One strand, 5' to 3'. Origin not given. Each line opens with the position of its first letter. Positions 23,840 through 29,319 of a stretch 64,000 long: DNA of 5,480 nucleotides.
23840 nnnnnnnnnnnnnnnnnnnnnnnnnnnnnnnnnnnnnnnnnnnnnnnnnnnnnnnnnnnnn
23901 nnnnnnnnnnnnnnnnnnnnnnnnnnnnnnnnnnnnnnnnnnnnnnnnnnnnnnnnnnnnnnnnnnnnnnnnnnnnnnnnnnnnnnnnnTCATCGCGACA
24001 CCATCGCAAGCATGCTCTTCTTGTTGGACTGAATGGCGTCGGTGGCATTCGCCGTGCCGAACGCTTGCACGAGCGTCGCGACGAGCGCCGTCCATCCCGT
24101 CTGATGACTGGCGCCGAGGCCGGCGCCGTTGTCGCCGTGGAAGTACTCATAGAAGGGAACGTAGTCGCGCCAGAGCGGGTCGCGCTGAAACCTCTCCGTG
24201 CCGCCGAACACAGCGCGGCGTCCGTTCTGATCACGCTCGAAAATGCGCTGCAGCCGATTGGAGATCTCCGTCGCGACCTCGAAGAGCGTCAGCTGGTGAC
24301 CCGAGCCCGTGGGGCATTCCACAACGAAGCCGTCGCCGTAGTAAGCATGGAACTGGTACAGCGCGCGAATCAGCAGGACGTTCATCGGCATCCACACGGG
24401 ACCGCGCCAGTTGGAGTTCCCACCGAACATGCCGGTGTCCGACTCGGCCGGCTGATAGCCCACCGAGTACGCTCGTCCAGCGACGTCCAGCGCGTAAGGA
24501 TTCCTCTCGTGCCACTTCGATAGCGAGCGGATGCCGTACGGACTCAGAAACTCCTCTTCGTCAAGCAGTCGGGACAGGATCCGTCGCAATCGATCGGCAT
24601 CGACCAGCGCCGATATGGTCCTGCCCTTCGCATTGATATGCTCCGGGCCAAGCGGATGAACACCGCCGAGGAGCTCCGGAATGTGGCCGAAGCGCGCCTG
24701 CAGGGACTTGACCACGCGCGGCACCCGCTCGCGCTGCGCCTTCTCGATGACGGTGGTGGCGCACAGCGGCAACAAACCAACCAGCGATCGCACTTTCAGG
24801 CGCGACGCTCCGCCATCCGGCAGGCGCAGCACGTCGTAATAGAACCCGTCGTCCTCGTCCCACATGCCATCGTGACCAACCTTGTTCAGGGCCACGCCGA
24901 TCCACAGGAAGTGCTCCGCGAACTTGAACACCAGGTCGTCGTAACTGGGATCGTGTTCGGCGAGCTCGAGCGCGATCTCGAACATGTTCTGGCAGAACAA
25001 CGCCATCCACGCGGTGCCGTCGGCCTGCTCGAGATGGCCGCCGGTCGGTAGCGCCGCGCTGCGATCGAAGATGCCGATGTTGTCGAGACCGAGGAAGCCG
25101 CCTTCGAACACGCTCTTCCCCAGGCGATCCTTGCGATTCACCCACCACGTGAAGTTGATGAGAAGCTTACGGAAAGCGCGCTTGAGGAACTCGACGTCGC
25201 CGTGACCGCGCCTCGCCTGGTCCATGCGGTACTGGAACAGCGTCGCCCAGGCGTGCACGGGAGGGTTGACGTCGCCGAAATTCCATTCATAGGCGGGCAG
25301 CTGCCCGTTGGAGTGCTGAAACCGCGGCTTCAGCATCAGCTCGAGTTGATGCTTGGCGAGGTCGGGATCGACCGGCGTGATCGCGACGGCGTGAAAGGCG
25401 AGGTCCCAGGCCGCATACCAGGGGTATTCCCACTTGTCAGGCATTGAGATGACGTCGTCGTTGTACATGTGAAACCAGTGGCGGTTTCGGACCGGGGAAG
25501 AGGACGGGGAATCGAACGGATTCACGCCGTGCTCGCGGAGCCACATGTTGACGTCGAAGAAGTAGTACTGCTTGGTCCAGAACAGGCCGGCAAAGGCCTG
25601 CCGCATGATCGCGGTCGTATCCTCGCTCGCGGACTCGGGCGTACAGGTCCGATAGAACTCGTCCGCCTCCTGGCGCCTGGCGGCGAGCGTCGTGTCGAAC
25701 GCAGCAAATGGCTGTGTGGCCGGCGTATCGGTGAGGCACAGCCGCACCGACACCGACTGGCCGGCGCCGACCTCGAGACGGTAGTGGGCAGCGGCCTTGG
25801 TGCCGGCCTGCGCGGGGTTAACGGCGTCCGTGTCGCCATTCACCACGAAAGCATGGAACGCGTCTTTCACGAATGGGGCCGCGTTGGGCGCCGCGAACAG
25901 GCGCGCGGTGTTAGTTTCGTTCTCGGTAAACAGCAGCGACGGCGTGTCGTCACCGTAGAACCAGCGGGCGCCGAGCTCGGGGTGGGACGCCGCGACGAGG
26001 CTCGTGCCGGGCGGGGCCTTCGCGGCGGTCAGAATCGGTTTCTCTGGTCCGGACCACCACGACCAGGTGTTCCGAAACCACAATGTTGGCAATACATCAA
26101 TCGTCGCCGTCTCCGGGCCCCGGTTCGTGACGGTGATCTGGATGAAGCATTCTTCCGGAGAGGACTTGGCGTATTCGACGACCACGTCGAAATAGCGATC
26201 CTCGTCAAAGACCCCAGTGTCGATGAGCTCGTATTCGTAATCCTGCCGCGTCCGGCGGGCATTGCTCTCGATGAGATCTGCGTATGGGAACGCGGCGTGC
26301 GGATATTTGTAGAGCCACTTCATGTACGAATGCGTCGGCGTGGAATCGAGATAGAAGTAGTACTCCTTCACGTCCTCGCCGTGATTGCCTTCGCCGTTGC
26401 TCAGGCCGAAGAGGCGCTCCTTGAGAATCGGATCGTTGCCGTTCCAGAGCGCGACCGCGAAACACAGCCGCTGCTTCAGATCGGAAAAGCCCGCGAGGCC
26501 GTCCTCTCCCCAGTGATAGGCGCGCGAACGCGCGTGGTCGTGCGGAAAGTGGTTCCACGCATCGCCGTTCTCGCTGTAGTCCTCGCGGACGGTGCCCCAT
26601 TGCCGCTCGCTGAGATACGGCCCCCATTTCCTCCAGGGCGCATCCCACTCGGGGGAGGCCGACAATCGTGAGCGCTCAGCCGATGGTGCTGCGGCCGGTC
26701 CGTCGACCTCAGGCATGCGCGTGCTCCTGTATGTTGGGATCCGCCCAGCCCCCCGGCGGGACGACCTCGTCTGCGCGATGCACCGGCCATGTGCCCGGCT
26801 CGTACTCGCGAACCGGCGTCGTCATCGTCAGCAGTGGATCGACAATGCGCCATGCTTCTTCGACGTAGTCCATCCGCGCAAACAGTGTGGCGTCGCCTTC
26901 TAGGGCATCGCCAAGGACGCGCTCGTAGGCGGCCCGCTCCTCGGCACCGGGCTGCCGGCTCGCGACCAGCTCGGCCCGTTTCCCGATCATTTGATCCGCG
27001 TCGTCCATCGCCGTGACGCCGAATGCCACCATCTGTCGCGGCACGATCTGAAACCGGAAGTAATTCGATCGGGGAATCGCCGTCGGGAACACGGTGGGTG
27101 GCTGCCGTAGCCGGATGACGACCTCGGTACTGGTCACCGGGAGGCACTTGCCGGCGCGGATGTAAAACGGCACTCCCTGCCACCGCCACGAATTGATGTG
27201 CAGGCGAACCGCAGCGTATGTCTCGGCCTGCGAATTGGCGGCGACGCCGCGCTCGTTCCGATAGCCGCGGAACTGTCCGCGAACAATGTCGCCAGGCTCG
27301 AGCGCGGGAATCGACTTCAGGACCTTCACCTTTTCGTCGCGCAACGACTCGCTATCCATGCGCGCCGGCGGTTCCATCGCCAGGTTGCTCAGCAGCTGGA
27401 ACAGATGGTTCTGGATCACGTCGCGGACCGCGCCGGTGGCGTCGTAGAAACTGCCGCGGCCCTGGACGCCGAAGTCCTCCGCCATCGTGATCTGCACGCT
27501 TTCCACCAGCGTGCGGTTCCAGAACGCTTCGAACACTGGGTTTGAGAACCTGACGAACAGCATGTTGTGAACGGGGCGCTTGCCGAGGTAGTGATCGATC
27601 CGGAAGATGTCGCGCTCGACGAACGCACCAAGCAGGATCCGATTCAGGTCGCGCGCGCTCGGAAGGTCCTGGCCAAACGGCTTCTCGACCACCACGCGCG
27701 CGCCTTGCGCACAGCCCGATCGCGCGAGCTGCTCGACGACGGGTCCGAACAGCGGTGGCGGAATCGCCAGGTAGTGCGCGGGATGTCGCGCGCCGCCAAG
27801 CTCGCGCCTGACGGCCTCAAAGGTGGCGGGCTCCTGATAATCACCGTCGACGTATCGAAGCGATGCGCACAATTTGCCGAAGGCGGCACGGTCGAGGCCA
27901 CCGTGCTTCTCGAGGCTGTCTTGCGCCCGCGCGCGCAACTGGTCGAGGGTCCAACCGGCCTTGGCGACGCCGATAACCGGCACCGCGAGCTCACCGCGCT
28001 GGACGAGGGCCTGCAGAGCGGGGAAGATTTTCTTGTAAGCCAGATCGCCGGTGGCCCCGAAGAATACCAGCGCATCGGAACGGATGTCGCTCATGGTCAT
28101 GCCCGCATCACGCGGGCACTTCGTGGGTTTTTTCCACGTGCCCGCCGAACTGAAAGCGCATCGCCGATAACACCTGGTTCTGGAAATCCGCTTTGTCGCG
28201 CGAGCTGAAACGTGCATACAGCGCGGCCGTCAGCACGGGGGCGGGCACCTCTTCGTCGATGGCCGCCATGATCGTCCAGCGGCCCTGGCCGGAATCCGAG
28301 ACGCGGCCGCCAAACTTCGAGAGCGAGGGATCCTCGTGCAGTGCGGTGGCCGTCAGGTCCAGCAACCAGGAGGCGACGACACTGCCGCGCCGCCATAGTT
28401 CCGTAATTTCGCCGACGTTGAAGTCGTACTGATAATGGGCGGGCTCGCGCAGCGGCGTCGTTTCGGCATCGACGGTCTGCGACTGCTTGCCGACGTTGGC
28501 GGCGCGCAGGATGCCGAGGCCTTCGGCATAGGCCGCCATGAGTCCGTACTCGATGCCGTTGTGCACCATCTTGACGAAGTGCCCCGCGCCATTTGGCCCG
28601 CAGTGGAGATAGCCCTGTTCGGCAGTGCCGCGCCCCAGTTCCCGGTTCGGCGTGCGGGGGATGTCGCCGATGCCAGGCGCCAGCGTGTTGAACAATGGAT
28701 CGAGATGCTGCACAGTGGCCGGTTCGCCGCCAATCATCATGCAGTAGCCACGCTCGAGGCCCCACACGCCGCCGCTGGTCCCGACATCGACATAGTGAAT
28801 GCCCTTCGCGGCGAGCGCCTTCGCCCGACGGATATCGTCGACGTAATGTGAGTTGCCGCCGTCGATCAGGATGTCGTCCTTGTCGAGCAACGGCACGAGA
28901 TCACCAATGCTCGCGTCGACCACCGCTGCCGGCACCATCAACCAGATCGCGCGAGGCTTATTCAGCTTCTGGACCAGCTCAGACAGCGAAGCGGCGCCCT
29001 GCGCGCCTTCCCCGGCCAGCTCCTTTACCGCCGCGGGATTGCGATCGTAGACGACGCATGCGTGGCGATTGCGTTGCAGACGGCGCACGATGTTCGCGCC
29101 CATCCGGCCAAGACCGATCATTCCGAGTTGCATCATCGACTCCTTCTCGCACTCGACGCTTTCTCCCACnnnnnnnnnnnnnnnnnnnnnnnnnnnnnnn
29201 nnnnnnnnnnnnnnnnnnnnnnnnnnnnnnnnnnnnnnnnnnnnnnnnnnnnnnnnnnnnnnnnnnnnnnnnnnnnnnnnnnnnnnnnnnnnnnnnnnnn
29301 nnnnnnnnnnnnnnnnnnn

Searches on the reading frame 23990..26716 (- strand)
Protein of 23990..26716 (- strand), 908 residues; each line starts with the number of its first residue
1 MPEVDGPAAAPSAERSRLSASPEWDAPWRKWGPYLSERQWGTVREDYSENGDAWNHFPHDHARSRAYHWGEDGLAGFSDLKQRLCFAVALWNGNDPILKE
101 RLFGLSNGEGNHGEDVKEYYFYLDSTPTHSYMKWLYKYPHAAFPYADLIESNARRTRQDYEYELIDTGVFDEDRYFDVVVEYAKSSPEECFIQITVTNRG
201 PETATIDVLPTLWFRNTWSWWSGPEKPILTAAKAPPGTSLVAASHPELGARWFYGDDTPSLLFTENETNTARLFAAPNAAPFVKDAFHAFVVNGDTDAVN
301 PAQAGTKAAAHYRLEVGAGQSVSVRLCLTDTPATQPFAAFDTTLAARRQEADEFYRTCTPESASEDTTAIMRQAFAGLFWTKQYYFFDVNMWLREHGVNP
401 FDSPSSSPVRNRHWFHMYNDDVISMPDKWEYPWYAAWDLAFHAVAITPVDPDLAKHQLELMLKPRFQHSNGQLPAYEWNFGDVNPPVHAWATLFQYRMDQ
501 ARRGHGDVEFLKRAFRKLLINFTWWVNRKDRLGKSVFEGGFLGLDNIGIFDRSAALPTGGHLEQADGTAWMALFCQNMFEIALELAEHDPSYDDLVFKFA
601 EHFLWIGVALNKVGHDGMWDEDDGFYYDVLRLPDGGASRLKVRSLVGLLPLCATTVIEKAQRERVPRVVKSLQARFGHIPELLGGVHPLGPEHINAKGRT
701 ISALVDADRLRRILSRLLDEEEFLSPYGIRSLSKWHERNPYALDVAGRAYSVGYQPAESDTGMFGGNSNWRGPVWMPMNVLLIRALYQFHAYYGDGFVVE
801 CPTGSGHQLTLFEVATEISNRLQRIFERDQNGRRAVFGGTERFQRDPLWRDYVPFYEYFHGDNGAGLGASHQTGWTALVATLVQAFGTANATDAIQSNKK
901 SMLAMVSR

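Call 83: search_protein_families(library=pfam, proteins=[window:23990-26716:-], max_evalue=0.00001)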
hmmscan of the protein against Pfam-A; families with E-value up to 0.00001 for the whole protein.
window:23990-26716:- (908 aa): 2 families
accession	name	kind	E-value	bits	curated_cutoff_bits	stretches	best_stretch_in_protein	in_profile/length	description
PF22422.2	MGH1-like_GH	-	5.8e-23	82.5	27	2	431-534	1-110/356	Mannosylglycerate hydrolase MGH1-like glycoside hydrolase domain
PF03200.22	Glyco_hydro_63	-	1.7e-09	37.4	22.4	1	565-794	252-431/492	Glycosyl hydrolase family 63 C-terminal domain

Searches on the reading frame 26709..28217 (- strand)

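Call 83: search_protein_families(library=pfam, proteins=[window:26709-28217:-], max_evalue=0.00001)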
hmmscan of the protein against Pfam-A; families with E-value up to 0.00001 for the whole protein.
window:26709-28217:- (502 aa): 2 families
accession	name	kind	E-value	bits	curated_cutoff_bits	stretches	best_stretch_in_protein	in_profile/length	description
PF02781.21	G6PD_C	-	2.9e-84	283.1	27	1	221-486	2-288/296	Glucose-6-phosphate dehydrogenase, C-terminal domain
PF00479.28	G6PD_N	-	5.1e-44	151.5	22.1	1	51-218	1-183/183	Glucose-6-phosphate dehydrogenase, NAD binding domain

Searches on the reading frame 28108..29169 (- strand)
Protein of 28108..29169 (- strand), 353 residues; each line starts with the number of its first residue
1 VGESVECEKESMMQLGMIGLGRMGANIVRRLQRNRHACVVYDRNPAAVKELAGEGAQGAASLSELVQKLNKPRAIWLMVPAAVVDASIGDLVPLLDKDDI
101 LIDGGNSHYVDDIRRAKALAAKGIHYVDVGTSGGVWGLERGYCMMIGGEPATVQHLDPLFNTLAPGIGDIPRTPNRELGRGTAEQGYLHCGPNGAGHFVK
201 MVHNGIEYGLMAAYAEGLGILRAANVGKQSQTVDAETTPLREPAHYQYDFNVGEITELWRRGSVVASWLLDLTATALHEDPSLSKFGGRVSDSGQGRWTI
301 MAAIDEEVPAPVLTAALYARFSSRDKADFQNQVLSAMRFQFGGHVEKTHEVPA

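Call 83: search_protein_families(library=pfam, proteins=[window:28108-29169:-], max_evalue=0.00001)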
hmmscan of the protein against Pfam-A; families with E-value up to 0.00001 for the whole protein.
window:28108-29169:- (353 aa): 3 families
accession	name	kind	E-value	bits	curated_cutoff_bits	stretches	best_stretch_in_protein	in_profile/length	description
PF03446.21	NAD_binding_2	-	2.5e-38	132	21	1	15-164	2-153/161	NAD binding domain of 6-phosphogluconate dehydrogenase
PF00393.24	6PGD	-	5.1e-21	75.8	27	1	196-224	1-29/290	6-phosphogluconate dehydrogenase, C-terminal domain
PF03807.23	F420_oxidored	-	1.8e-06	28.9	21.6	1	15-104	2-91/94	NADP oxidoreductase coenzyme F420-dependent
